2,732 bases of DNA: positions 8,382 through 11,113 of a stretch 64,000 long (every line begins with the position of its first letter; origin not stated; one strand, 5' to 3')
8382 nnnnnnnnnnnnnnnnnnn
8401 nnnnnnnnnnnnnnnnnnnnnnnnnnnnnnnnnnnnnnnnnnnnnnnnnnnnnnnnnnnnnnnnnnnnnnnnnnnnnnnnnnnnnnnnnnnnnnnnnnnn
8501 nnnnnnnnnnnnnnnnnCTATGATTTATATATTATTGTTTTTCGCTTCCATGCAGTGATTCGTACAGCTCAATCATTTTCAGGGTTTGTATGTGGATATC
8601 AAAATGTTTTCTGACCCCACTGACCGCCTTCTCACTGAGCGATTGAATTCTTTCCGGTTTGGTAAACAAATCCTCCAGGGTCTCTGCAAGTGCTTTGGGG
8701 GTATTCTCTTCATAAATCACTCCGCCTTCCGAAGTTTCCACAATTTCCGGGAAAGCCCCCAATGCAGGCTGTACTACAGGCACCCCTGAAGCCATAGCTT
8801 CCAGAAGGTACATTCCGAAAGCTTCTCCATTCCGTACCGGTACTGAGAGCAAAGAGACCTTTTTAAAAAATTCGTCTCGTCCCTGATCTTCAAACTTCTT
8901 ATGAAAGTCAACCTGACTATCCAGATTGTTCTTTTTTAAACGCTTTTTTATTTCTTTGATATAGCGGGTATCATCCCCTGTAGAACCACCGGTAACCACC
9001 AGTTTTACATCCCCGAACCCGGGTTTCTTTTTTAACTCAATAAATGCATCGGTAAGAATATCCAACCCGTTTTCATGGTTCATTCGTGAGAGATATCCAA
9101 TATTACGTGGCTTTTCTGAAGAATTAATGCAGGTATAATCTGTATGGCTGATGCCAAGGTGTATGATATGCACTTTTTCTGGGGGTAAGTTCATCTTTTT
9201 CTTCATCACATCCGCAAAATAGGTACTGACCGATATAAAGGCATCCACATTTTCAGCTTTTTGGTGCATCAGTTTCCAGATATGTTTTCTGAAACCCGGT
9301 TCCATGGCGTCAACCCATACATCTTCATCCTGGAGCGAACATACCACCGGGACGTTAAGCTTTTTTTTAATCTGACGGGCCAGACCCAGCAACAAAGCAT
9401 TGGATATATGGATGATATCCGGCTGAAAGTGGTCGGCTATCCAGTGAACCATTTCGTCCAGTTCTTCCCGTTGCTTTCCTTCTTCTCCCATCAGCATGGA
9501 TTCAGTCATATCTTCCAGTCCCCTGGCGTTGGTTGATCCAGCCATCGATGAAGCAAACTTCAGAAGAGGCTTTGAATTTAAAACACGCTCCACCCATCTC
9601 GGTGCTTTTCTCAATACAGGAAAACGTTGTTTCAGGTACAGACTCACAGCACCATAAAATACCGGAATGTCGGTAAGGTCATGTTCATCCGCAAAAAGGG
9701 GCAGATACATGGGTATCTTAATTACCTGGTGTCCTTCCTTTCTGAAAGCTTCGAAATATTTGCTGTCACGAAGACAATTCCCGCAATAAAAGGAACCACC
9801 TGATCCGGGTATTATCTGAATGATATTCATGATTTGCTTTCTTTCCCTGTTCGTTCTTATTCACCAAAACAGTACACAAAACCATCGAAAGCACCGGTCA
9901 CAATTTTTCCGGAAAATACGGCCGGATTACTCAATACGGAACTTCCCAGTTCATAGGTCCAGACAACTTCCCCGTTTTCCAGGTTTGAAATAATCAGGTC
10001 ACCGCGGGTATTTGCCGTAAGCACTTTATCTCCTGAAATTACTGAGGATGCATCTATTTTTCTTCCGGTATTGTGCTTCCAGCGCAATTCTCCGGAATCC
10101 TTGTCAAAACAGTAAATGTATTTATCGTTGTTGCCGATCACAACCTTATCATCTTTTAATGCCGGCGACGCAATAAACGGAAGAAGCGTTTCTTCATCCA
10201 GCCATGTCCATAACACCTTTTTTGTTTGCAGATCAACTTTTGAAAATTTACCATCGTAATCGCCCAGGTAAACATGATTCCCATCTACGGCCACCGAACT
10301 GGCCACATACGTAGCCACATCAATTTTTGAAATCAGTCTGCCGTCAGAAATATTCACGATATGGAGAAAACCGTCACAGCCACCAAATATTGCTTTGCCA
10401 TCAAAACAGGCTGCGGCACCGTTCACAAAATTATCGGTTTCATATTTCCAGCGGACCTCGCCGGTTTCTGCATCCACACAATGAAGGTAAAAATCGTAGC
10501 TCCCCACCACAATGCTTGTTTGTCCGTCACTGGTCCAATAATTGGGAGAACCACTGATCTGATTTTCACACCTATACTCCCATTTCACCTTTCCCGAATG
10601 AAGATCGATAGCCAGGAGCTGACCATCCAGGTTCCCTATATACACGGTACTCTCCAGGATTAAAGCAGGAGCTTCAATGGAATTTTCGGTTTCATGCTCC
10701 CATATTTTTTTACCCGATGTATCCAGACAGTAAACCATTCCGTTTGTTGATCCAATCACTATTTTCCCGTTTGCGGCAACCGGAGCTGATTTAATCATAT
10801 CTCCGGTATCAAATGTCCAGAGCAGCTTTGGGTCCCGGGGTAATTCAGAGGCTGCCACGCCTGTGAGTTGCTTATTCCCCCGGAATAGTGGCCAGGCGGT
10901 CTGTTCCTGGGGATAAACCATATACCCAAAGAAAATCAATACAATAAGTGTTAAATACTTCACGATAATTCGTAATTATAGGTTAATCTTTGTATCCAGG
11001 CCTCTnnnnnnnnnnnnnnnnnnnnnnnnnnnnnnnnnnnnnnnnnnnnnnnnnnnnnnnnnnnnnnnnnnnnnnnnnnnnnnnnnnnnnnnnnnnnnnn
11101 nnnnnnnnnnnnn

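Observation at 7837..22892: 15-kb single-strand redox / beta-propeller supercluster of unknown function, divergent to rex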

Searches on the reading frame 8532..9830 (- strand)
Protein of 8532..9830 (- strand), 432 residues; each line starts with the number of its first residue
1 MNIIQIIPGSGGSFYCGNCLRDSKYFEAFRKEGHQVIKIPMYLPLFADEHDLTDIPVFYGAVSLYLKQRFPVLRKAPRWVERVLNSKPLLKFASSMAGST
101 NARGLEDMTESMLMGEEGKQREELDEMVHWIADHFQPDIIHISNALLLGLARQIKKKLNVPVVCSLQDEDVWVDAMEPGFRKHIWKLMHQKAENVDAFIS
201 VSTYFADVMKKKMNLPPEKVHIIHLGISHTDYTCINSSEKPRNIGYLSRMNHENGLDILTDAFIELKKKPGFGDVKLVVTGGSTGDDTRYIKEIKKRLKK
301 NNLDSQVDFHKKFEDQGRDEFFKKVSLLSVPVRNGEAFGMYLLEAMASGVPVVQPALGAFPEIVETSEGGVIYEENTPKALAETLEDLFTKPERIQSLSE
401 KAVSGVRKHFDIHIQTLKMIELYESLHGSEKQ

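Call 3: search_protein_families(library=pfam, proteins=[window:8532-9830:-], max_evalue=0.01)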
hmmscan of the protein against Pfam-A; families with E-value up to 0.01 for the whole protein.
window:8532-9830:- (432 aa): 6 families
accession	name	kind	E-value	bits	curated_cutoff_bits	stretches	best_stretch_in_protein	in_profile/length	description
PF00534.26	Glycos_transf_1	-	3.1e-25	89.1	26.4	1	237-402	11-169/172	Glycosyl transferases group 1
PF13692.12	Glyco_trans_1_4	-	1.1e-23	84.5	27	1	242-390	2-141/142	Glycosyl transferases group 1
PF13439.12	Glyco_transf_4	-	1.7e-14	54.7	28.5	1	131-228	67-167/170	Glycosyltransferase Family 4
PF13579.12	Glyco_trans_4_4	-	4e-11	43.9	29.7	1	127-226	63-158/158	Glycosyl transferase 4-like domain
PF20706.3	GT4-conflict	-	4.3e-06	26.4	26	1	212-353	164-309/385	Family 4 Glycosyltransferase in conflict systems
PF13524.12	Glyco_trans_1_2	-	0.0085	16.5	25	0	333-411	58-134/144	Glycosyl transferase-like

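Call 35: search_protein_families(library=ncbifam, proteins=[window:8532-9830:-], max_evalue=0.001)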
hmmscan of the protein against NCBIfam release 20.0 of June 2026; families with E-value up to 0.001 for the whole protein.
window:8532-9830:- (432 aa): 30 families (the best 25 are shown)
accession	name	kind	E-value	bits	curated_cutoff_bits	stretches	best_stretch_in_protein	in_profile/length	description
NF041876.1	EPS_EpsE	equivalog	1.3e-22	80.6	400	1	201-415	168-385/389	exopolysaccharide biosynthesis GT4 family glycosyltransferase EpsE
TIGR03088.1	stp2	hypoth_equivalog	1.9e-18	66.7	409.05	1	134-425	79-372/374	TIGR03088 family PEP-CTERM/XrtA system glycosyltransferase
TIGR03449.1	mycothiol_MshA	equivalog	7.5e-17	61.3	462.5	1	238-424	217-401/406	D-inositol-3-phosphate glycosyltransferase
TIGR04063.1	stp3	hypoth_equivalog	1.8e-16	60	442.05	1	112-426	68-395/397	TIGR04063 family PEP-CTERM/XrtA system glycosyltransferase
NF041010.1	glycosy_Agl16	equivalog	3e-16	59.2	575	1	184-426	123-351/352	glycosylation protein Agl16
TIGR03999.1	thiol_BshA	equivalog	8e-16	57.9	273.7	1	139-426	87-373/375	N-acetyl-alpha-D-glucosaminyl L-malate synthase BshA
NF053787.1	GlcN_PG_synth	equivalog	2.6e-15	56.2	480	1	335-427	271-360/361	N-acetylglucosaminyl phosphatidylglycerol synthase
NF046085.1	XrtY_assoc_Gly1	equivalog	1.1e-14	54.1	400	1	229-426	197-384/387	XrtY-associated glycosyltransferase XYAG1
NF038295.1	EPS_HpsP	equivalog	4e-14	52.4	550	1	240-426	206-387/388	hormogonium polysaccharide biosynthesis glycosyltransferase HpsP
TIGR02149.1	glgA_Coryne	subfamily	1.6e-13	50.6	302.4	1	177-425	128-389/391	glycogen synthase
TIGR04047.1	MSMEG_0565_glyc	hypoth_equivalog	1.6e-13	50.5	259.85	1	253-423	206-371/373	MSMEG_0565 family glycosyltransferase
TIGR04005.1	wcaL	equivalog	1.9e-11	43.5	537.6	1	195-413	175-393/406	colanic acid biosynthesis glycosyltransferase WcaL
TIGR02472.1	sucr_P_syn_N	equivalog_domain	6.4e-11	41.7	576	1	335-413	350-428/439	sucrose-phosphate synthase, putative, glycosyltransferase domain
NF047684.1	TeichurnBiosyTuaC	equivalog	7.1e-11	41.6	550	1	133-426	105-389/391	teichuronic acid biosynthesis protein TuaC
NF038298.1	EPS_HpsO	equivalog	1.1e-10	40.9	575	1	334-426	297-387/388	hormogonium polysaccharide biosynthesis glycosyltransferase HpsO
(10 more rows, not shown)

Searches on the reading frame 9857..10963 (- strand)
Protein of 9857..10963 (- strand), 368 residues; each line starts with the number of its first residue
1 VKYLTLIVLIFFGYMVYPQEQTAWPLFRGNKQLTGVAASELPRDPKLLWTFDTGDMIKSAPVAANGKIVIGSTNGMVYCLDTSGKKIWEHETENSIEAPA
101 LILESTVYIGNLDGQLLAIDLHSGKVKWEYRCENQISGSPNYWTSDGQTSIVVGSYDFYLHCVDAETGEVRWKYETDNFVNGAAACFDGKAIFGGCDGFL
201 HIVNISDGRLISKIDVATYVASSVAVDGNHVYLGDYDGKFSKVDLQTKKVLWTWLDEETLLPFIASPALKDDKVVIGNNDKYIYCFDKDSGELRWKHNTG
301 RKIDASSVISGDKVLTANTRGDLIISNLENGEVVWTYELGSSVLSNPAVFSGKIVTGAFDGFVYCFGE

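Call 3: search_protein_families(library=pfam, proteins=[window:9857-10963:-], max_evalue=0.01)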
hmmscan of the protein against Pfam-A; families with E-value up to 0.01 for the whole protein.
window:9857-10963:- (368 aa): 17 families
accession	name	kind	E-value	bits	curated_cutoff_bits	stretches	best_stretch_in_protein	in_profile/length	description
PF13570.13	Beta-prop_ACSF4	-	4.9e-62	210.7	133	3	205-366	36-200/329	Beta-alanine-activating enzyme, beta-propeller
PF13360.13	PQQ_2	-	3.5e-37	128.7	27.6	4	44-132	12-101/233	Outer membrane protein assembly factor BamB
PF25292.1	Beta-prop_CGLA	-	2.5e-13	50.6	26.8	2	112-224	7-122/316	Lambda-carrageenase beta-propeller domain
PF01011.28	PQQ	-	1.2e-10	41.2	26.7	1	93-181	46-147/595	Glucose/ethanol/alcohol dehydrogenase, beta-propeller domain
PF24807.1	WD40_CDC20-Fz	-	3.2e-08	33.7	200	2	53-221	50-225/292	CDC20/Fizzy WD40 domain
PF23414.1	Beta-prop_EML_2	-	4.7e-07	29.9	90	1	194-332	16-147/266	Echinoderm microtubule-associated protein second beta-propeller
PF17005.11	WD40_like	-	2.1e-06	27.8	40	0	192-290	16-113/301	WD40-like domain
PF25293.1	Beta-prop_EMC1_N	-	3.4e-06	27.4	34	0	241-342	44-150/219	EMC1 N-terminal beta-propeller domain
PF14435.11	SUKH-4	-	1.9e-05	25.3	25.5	0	46-97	60-111/179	SUKH-4 immunity protein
PF14567.11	SUKH_5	-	1.9e-05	24.9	27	0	67-94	92-124/142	SMI1-KNR4 cell-wall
PF25174.1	Beta-prop_THOC3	-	2.8e-05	23.7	305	1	141-233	94-186/272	THOC3 beta-propeller domain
PF12894.13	ANAPC4_WD40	-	4.3e-05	24.1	22.9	0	68-134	10-80/91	Anaphase-promoting complex subunit 4 WD40 domain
PF25172.1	Beta-prop_WDR3_2nd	-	0.00014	21.6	140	0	188-289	10-110/293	WDR3 second beta-propeller domain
PF25171.1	Beta-prop_WDR36-Utp21_1st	-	0.00034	20.5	80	0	200-334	87-228/266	WDR36/Utp21 first beta-propeller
PF24805.1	EIF3I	-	0.0011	18.6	200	0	102-186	156-238/324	EIF3I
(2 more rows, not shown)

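Call 6: search_protein_families(library=ncbifam, proteins=[window:9857-10963:-], max_evalue=0.001)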
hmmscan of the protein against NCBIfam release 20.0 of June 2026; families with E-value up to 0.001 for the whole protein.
window:9857-10963:- (368 aa): 8 families
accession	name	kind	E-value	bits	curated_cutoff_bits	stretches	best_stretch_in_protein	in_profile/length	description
TIGR03300.1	assembly_YfgL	equivalog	9.7e-42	143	285.2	2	48-253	43-266/377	outer membrane protein assembly factor BamB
NF008351.0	PRK11138.1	equivalog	5.9e-29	100.7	423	2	58-216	198-363/394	outer membrane protein assembly factor BamB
NF053615.1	SerThrKinAfsKStmc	equivalog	2.4e-23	82.7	1300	3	104-233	664-789/809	protein serine/threonine kinase AfsK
TIGR03075.1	PQQ_enz_alc_DH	subfamily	1e-18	67.3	480.05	1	80-153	449-524/530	PQQ-dependent dehydrogenase, methanol/ethanol family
TIGR04528.1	acido_non_PQQ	subfamily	2.8e-18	65.9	650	2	279-350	399-472/493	acido-empty-quinoprotein group A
NF041516.1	PA2928_fam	subfamily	2.4e-08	33.7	70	0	149-173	60-84/376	PA2928 family protein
NF050114.1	Rv3212_fam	equivalog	1.9e-05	24.1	150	0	86-143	56-110/393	Rv3212 family protein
TIGR03074.1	PQQ_membr_DH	subfamily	8e-05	20.7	832.65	0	93-141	202-250/783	membrane-bound PQQ-dependent dehydrogenase, glucose/quinate/shikimate family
